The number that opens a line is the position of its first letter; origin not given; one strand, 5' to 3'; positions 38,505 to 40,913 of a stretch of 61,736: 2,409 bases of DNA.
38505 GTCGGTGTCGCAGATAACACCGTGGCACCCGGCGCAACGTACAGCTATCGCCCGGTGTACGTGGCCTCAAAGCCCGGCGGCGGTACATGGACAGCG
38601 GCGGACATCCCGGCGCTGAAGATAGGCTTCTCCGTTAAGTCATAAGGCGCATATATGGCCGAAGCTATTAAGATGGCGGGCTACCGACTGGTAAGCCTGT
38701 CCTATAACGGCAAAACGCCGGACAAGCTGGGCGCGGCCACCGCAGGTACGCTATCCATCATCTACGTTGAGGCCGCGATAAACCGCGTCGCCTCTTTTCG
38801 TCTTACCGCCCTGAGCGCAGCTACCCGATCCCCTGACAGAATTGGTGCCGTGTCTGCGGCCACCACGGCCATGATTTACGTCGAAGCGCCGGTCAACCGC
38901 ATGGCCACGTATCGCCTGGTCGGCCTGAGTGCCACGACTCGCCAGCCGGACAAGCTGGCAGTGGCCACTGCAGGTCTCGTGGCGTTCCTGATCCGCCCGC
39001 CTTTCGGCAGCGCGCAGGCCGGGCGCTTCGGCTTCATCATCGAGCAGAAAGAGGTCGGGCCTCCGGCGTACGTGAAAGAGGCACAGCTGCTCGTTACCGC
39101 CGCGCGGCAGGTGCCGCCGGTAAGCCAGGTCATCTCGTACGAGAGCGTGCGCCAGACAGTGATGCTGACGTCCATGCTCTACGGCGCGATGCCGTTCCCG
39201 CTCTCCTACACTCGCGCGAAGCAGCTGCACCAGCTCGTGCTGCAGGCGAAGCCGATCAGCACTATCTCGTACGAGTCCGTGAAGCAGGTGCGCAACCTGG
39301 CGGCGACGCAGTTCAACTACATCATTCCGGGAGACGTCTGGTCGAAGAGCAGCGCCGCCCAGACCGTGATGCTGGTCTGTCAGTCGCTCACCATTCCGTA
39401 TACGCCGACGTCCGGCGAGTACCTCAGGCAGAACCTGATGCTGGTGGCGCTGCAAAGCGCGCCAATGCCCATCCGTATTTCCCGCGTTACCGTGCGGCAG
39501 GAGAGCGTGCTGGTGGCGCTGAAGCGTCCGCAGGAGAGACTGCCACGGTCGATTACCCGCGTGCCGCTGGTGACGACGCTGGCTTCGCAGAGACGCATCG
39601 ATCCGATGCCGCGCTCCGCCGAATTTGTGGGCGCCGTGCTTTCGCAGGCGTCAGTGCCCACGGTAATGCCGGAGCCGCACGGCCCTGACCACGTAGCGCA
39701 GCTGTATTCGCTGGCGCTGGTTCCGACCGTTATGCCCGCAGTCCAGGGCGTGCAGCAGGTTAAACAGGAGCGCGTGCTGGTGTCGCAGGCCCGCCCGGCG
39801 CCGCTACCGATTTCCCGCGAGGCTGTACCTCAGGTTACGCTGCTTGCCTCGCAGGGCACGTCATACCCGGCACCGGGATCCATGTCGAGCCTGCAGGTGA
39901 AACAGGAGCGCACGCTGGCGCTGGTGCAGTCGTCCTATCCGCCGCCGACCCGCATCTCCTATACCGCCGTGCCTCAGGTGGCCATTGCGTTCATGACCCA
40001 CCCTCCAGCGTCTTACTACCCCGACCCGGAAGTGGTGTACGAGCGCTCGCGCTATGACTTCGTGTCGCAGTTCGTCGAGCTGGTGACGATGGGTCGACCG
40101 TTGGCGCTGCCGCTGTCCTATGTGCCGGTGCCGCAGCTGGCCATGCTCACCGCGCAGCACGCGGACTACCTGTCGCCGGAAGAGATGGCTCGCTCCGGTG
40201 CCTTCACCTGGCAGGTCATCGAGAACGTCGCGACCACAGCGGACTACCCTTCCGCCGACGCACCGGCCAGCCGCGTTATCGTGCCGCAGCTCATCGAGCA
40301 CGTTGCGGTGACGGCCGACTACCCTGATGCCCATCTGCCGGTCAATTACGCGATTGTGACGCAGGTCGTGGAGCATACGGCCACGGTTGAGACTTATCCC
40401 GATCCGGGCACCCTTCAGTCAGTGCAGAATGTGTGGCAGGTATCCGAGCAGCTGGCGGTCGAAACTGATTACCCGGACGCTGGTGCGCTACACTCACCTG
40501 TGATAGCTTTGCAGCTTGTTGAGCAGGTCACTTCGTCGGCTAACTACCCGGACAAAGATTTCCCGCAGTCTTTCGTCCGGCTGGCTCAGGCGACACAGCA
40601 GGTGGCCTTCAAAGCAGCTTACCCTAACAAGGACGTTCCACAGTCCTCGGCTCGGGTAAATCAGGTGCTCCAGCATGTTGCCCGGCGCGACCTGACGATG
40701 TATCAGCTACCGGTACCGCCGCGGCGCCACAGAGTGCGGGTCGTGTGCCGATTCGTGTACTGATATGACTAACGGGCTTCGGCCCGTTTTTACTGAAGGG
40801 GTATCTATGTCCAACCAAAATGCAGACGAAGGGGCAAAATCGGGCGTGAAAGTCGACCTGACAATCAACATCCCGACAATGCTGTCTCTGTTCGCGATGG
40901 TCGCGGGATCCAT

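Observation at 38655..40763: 702-aa protein built almost entirely of tandem peptide repeats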

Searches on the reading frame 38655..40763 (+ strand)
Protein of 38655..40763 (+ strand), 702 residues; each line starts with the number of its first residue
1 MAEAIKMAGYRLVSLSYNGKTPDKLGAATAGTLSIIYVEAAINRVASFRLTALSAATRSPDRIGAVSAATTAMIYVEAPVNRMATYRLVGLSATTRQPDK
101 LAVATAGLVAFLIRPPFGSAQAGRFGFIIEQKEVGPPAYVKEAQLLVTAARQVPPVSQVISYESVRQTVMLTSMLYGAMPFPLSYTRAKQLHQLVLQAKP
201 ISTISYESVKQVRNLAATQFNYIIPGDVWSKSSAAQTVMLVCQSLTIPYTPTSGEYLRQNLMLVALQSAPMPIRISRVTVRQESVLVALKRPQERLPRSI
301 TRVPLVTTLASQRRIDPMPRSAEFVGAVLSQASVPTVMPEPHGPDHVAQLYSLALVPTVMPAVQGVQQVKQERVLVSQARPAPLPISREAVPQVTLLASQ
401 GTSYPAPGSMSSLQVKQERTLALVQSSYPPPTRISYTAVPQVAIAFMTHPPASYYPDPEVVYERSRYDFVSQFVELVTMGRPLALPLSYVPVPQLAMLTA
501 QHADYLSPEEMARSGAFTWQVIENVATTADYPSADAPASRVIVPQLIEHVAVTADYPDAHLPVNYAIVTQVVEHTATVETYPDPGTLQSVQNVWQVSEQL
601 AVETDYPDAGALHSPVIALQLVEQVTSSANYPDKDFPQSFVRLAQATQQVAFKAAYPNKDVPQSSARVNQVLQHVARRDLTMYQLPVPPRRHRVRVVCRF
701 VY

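Call 3: search_protein_families(library=pfam, proteins=[window:38655-40763:+], max_evalue=0.01)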
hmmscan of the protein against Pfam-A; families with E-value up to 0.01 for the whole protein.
window:38655-40763:+ (702 aa): 0 families

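Call 4: search_protein_families(library=phrogs, proteins=[window:38655-40763:+], max_evalue=0.001)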
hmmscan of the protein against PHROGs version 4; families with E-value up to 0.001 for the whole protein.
window:38655-40763:+ (702 aa): 1 family
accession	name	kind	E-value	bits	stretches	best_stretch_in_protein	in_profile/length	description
phrog_7226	-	unknown function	2.3e-137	460.5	2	386-702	350-667/667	-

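Call 6: search_dna_similar(query=window:38655-40763:+, collection=phages, mode=protein, max_rows=40)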
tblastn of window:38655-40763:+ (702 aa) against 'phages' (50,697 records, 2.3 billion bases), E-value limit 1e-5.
Records with a match: 157; places in all: 163; records where one place covers at least 80% of the query: 50.
Best place of each record, by identity: <60% 157.
By first word of the organism name: Salmonella 94; Proteus 21; Providencia 10; Escherichia 8; Serratia 6; Staphylococcus 3; Enterococcus 3; Hafnia 2; Chivirus 2; Erwinia 2; and 6 more.
By host as written in the record: Salmonella enterica subsp. enterica serovar Typhimurium 26; Salmonella enterica 17; Proteus mirabilis 15; Salmonella sp. 10; - 9; Salmonella enterica subsp. enterica serovar Enteritidis 5; Providencia rettgeri B0142 5; Salmonella gallinarum 4; and 47 more.
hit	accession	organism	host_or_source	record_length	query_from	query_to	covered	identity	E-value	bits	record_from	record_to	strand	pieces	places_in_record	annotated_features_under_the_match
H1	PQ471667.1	Salmonella phage HMD-P1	Salmonella sp.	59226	3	685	97%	35.2%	2e-89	312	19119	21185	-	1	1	hypothetical protein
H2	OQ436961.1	Salmonella phage ST-W139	Salmonella enterica subsp. enterica ...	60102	3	685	97%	35.2%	2e-89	312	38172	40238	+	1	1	hypothetical protein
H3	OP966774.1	Salmonella phage PST-D32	Salmonella sp. CVCC3384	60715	3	685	97%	35.2%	2e-89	312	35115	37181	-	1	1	hypothetical protein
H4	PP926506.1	Salmonella phage PMBT19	Salmonella sp. L2-112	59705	3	685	97%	35.1%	7e-89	310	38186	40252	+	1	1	hypothetical protein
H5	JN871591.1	Salmonella phage SPN19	Salmonella sp.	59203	3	685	97%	34.6%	9e-91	316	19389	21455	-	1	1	hypothetical protein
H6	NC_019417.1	Salmonella phage SPN19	Salmonella sp.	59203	3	685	97%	34.6%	9e-91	316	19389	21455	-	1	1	hypothetical protein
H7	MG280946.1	Salmonella phage KFS-SE1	Salmonella enterica subsp. enterica ...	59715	3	685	97%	34.6%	8e-89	310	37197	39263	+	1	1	hypothetical protein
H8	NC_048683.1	Salmonella phage KFS-SE1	Salmonella enterica subsp. enterica ...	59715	3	685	97%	34.6%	8e-89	310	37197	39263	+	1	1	hypothetical protein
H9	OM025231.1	Salmonella phage STM2 BHU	Salmonella enterica subsp. enterica ...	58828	3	685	97%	34.5%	9e-90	313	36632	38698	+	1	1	hypothetical protein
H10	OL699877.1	Salmonella phage STM1 BHU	Salmonella enterica subsp. enterica ...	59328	3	685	97%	34.5%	9e-90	313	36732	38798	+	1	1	hypothetical protein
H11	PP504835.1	Salmonella phage SAL_R1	Salmonella enterica subsp. enterica ...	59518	3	685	97%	34.5%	2e-89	312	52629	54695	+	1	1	hypothetical protein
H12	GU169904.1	Staphylococcus phage SA1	Staphylococcus aureus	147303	3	685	97%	34.4%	2e-86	303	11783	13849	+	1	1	hypothetical protein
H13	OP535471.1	Salmonella phage STP11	Salmonella enterica subsp. enterica ...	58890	3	685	97%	34.4%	8e-86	301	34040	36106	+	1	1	hypothetical protein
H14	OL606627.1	Klebsiella phage vB_KaeS_Phraden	Klebsiella aerogenes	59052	3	685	97%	34.3%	3e-88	308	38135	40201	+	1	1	hypothetical protein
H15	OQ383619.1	Salmonella phage MET_P1_122_58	cattle manure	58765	3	685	97%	34.3%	1e-86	304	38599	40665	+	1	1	hypothetical protein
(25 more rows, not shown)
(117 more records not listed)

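Call 10: get_annotated_region(hit=H1, flank=9000)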
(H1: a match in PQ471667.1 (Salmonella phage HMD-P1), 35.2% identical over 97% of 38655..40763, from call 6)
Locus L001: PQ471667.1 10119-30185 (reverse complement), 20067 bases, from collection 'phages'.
description: Salmonella phage HMD-P1, complete genome.
organism: Salmonella phage HMD-P1 (NCBI taxid 3374761)
taxonomy: Viruses; Duplodnaviria; Heunggongvirae; Uroviricota; Caudoviricetes; Casjensviridae; Chivirus
host: Salmonella sp.; source: meat; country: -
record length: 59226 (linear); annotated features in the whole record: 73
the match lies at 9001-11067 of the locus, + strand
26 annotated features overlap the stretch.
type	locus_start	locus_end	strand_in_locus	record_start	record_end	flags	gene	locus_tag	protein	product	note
CDS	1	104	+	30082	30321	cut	-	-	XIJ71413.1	tail assembly chaperone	-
CDS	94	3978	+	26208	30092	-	-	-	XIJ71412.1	tail protein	-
CDS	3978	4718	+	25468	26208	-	-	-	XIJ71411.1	tail fiber protein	-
CDS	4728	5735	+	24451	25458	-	-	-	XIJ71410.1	portal protein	-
CDS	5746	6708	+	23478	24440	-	-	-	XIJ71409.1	u-spanin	-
CDS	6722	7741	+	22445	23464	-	-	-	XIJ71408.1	putative short transient receptor protein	-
CDS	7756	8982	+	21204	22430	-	-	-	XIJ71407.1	holin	-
CDS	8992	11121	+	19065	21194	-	-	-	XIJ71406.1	hypothetical protein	-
CDS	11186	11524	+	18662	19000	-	-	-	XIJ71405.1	putative endolysin 2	-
CDS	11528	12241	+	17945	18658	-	-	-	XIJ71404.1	endolysin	-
CDS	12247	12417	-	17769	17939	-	-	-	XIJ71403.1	tail protein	-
CDS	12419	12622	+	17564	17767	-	-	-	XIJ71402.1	Rz-like spanin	-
CDS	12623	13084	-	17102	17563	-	-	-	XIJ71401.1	nucleoside 2-deoxyribosyltransferase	-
CDS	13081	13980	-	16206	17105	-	-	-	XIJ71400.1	phosphoadenosine phosphosulfate reductase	-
CDS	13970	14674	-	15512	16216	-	-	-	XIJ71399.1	pre-neck appendage-like protein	-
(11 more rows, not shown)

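Call 23: search_solved_structures(query=window:38655-40763:+, max_evalue=1)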
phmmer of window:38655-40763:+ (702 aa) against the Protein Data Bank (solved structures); distinct sequences matched with E-value up to 1: 1.
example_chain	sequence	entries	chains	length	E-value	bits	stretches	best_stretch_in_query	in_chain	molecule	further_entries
7v4t_A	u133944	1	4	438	0.99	11.2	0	55-133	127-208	E1 glycoprotein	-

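Call 24: find_homologous_proteins(query=window:38655-40763:+, max_evalue=0.001)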
Query window:38655-40763:+ (702 aa): 6 proteins with E <= 0.001 among 8000 candidates.
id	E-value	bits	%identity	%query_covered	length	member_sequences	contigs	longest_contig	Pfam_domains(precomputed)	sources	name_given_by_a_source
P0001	0.0e+0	1501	100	100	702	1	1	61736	-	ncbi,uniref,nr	ncbi:hypothetical protein [Cronobacter phage JC01]|uniref:Uncharacterized protein n=1 Tax=Cronobacte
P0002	0.0e+0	1092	73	100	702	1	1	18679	-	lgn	-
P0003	6.9e-213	727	53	99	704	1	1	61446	-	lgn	-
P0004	4.3e-206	705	55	94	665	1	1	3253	-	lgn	-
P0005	5.6e-199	681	55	94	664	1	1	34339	-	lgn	-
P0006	5.0e-91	324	38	81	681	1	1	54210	-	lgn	-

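Call 36: search_dna_similar(query=window:38655-40763:+, collection=phages, mode=protein, max_rows=40, rows=spread)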
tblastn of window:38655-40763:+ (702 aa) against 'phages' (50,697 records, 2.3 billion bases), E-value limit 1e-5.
Records with a match: 157; places in all: 163; records where one place covers at least 80% of the query: 50.
Best place of each record, by identity: <60% 157.
By first word of the organism name: Salmonella 94; Proteus 21; Providencia 10; Escherichia 8; Serratia 6; Staphylococcus 3; Enterococcus 3; Hafnia 2; Chivirus 2; Erwinia 2; and 6 more.
By host as written in the record: Salmonella enterica subsp. enterica serovar Typhimurium 26; Salmonella enterica 17; Proteus mirabilis 15; Salmonella sp. 10; - 9; Salmonella enterica subsp. enterica serovar Enteritidis 5; Providencia rettgeri B0142 5; Salmonella gallinarum 4; and 47 more.
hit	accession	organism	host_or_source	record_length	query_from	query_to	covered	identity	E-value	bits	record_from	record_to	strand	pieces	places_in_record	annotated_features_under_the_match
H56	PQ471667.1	Salmonella phage HMD-P1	Salmonella sp.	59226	3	685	97%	35.2%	2e-89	312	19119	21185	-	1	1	hypothetical protein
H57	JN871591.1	Salmonella phage SPN19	Salmonella sp.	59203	3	685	97%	34.6%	9e-91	316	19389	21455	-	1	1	hypothetical protein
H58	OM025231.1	Salmonella phage STM2 BHU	Salmonella enterica subsp. enterica ...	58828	3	685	97%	34.5%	9e-90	313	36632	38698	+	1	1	hypothetical protein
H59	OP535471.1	Salmonella phage STP11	Salmonella enterica subsp. enterica ...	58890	3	685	97%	34.4%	8e-86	301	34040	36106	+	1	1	hypothetical protein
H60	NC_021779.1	Salmonella phage FSL SP-030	Salmonella enterica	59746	3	685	97%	34.3%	4e-86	302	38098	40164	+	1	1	hypothetical protein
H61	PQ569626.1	Salmonella phage NSP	Salmonella sp.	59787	3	685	97%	33.8%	1e-88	310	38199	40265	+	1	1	hypothetical protein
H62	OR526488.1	Salmonella phage STP-2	Salmonella enterica subsp. enterica ...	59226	3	685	97%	33.7%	1e-88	310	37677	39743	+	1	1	hypothetical protein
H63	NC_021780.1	Salmonella phage FSL SP-088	Salmonella enterica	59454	3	685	97%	33.5%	2e-87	306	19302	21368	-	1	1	hypothetical protein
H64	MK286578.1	Salmonella phage Season12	Salmonella enterica subsp. enterica ...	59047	3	685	97%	33.5%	1e-86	304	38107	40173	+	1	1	hypothetical protein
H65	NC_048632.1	Salmonella phage 35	Salmonella gallinarum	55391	136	685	78%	39.2%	4e-81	327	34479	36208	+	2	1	site-specific recombinase | hypothetical protein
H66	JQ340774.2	Hafnia phage Enc34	Hafnia alvei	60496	98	683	83%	36.1%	9e-87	304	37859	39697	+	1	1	hypothetical protein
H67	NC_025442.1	Chivirus chi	Salmonella enterica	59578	136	685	78%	37.9%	4e-88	308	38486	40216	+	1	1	36: hypothetical protein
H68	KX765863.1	Salmonella phage ST-118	-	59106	136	685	74%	39.8%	3e-53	326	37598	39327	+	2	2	hypothetical protein (x2)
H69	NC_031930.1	Salmonella phage 118970_sal1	Salmonella enterica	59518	136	685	78%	37.7%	2e-87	306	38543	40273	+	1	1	hypothetical protein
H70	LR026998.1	Salmonella phage YSD1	not known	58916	136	685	78%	37.2%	3e-88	308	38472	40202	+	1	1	YSD1_35: hypothetical+protein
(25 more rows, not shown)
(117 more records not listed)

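Call 37: get_annotated_region(hit=H67, flank=10000)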
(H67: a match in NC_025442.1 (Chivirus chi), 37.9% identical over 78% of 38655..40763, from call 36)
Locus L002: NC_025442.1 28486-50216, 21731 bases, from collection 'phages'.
description: Salmonella phage Chi, complete genome.
organism: Chivirus chi (NCBI taxid 1541887)
taxonomy: Viruses; Duplodnaviria; Heunggongvirae; Uroviricota; Caudoviricetes; Casjensviridae; Chivirus
host: Salmonella enterica; source: -; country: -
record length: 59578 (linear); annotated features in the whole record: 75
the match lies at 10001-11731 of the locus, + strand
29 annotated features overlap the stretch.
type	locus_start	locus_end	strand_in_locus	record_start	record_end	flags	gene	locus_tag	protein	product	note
CDS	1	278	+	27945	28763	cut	27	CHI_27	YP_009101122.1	tail assembly protein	gp27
CDS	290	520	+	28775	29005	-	28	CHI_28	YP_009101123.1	tail assembly chaperone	gp28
CDS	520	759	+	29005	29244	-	29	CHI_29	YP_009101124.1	tail assembly chaperone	gp29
CDS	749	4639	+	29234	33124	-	30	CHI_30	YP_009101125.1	tail protein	gp30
CDS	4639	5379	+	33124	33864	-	31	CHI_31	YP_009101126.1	tail fiber protein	gp31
CDS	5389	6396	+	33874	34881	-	32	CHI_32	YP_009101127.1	hypothetical protein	gp32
CDS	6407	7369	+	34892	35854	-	33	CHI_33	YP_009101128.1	hypothetical protein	gp33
CDS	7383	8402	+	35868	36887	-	34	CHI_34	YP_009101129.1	hypothetical protein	gp34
CDS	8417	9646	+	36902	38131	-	35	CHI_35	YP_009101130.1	hypothetical protein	gp35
CDS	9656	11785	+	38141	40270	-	36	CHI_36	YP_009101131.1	hypothetical protein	gp36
CDS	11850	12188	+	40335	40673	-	37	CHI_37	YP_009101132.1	Rz-like spanin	gp37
CDS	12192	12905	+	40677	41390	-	38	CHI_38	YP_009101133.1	endolysin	gp38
CDS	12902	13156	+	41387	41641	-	39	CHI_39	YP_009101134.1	Rz-like spanin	gp39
CDS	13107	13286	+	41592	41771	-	40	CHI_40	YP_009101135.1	Rz-like spanin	gp40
CDS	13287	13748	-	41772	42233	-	41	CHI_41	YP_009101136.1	nucleoside 2-deoxyribosyltransferase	gp41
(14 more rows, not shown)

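Call 43: get_annotated_region(hit=H70, flank=10000)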
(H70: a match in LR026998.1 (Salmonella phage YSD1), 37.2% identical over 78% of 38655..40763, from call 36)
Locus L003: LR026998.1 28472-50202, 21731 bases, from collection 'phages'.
description: Salmonella phage YSD1 strain YSD1_PHAGE genome assembly.
organism: Salmonella phage YSD1 (NCBI taxid 2749261)
taxonomy: Viruses; Duplodnaviria; Heunggongvirae; Uroviricota; Caudoviricetes; Casjensviridae; Chivirus; Chivirus YSD1
host: -; source: not known; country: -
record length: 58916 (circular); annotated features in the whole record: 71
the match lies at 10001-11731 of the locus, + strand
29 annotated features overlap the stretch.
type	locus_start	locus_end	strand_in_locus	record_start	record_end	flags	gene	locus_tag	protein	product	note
CDS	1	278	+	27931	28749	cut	YSD1_26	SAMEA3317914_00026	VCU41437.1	Uncharacterized+conserved+protein, phage+conserved+hypothetical+protein+BR0599, Phage+conserved+hypothetical+protein+BR0599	putative+tail+assembley+1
CDS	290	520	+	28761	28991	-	YSD1_27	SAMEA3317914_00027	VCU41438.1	hypothetical+protein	-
CDS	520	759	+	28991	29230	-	YSD1_28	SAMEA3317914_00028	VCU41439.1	hypothetical+protein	-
CDS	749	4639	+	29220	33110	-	YSD1_29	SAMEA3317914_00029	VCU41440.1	distal+tail+protein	-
CDS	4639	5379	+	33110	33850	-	YSD1_30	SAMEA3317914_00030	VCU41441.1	Protein+of+uncharacterised+function+(DUF2793)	-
CDS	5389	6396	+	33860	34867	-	YSD1_31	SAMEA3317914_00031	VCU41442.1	hypothetical+protein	-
CDS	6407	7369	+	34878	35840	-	YSD1_32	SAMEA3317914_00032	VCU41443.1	hypothetical+protein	-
CDS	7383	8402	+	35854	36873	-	YSD1_33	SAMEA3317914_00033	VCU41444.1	hypothetical+protein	-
CDS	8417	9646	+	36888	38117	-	YSD1_34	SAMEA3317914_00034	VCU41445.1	hypothetical+protein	-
CDS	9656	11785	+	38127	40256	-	YSD1_35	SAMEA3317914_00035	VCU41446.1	hypothetical+protein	-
CDS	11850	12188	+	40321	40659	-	YSD1_36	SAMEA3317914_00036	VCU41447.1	hypothetical+protein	-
CDS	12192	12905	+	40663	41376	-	YSD1_37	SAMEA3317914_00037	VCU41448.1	hypothetical+protein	-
CDS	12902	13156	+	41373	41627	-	YSD1_38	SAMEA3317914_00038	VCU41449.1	hypothetical+protein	-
CDS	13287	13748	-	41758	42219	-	YSD1_39c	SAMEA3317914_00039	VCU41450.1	hypothetical+protein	-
CDS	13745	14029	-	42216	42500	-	YSD1_40c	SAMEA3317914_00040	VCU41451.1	hypothetical+protein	-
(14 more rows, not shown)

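Call 46: search_protein_families(library=ncbifam, proteins=[window:38655-40763:+], max_evalue=0.1)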
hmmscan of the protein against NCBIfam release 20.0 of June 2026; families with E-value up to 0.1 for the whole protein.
window:38655-40763:+ (702 aa): 0 families

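Call 47: search_protein_representatives(protein=window:38655-40763:+)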
Query: 702 residues. Proteins with E-value up to 0.001 (for the whole library): 53; up to 1e-10: 45; up to 1e-30: 26. The best 53 are listed.
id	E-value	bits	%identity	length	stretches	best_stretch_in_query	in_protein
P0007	4.2e-223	759.0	55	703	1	1-702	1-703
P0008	2.8e-166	571.3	45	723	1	5-702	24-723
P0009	5.3e-145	501.0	43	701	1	1-702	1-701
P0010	3.2e-119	415.9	45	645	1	146-702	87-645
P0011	1.2e-118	414.0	46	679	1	143-702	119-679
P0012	1.9e-116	406.7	43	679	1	91-702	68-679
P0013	1.1e-98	348.1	40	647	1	147-702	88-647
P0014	1.4e-95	337.7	40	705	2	337-702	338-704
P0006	1.6e-91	324.4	39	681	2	394-702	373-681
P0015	3.0e-87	310.3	38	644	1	146-702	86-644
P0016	1.6e-84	301.2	36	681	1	131-702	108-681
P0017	1.0e-72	262.2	36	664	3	384-702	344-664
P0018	2.3e-71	257.8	37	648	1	125-702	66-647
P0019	3.3e-70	254.0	33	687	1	45-702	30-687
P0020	2.3e-65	238.0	31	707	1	5-702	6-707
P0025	2.4e-53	198.3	30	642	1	131-702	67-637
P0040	2.1e-20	89.4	48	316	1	153-279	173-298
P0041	8.7e-20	87.4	36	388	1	140-386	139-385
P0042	2.9e-19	85.7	25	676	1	8-702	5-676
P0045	1.1e-16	77.2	27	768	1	66-698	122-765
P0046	2.2e-16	76.2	33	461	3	504-670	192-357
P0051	3.5e-10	55.7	29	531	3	506-677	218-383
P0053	6.5e-09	51.5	28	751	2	145-676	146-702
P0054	1.1e-08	50.7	29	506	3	537-675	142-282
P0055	4.7e-06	42.0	27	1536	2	496-694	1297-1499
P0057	1.6e-05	40.3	25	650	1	167-694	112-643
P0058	9.0e-05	37.8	26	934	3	369-674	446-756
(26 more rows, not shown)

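Call 54: find_encoding_contigs(protein=P0055, flank=10000, max_places=2)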
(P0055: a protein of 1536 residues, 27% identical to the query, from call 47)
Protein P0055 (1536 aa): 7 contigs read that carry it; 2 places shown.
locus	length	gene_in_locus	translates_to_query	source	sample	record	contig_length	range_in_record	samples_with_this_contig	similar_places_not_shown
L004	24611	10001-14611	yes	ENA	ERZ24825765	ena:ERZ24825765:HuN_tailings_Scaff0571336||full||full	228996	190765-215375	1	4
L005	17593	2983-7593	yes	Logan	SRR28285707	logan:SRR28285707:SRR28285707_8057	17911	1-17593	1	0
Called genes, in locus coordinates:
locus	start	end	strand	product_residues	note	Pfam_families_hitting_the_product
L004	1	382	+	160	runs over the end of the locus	-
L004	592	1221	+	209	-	-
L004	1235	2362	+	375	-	PF03160:Calx-beta (faint)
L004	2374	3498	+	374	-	PF06283:ThuA (weak)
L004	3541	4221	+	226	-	-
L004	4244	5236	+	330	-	-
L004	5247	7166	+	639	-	PF00754:F5_F8_type_C (weak), PF22633:F5_F8_type_C_2 (weak)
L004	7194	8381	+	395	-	-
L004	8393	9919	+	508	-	-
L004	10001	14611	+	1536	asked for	PF00754:F5_F8_type_C (weak)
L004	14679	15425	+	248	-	-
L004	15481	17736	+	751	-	-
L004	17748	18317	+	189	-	-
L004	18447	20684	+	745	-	PF00521:DNA_topoisoIV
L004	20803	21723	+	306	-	-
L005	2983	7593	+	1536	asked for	PF00754:F5_F8_type_C (weak)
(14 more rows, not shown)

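Call 73: find_encoding_contigs(protein=P0042, flank=10000, max_places=1)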
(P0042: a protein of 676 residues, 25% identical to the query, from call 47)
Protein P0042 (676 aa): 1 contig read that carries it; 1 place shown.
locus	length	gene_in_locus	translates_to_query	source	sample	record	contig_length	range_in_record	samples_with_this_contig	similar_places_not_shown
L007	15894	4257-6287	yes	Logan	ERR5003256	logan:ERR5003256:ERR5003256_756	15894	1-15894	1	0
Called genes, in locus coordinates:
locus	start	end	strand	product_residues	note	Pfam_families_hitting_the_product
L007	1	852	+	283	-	?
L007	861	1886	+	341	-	-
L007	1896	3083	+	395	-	-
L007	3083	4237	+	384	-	-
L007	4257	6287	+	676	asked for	-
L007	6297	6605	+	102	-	-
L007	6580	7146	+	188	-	PF00959:Phage_lysozyme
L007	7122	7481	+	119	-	-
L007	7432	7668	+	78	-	PF23793:LysC (weak)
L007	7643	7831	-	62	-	-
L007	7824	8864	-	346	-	PF04381:RdgC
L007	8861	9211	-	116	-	-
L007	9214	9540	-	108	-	-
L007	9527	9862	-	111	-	PF24582:DUF7609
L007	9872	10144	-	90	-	PF24582:DUF7609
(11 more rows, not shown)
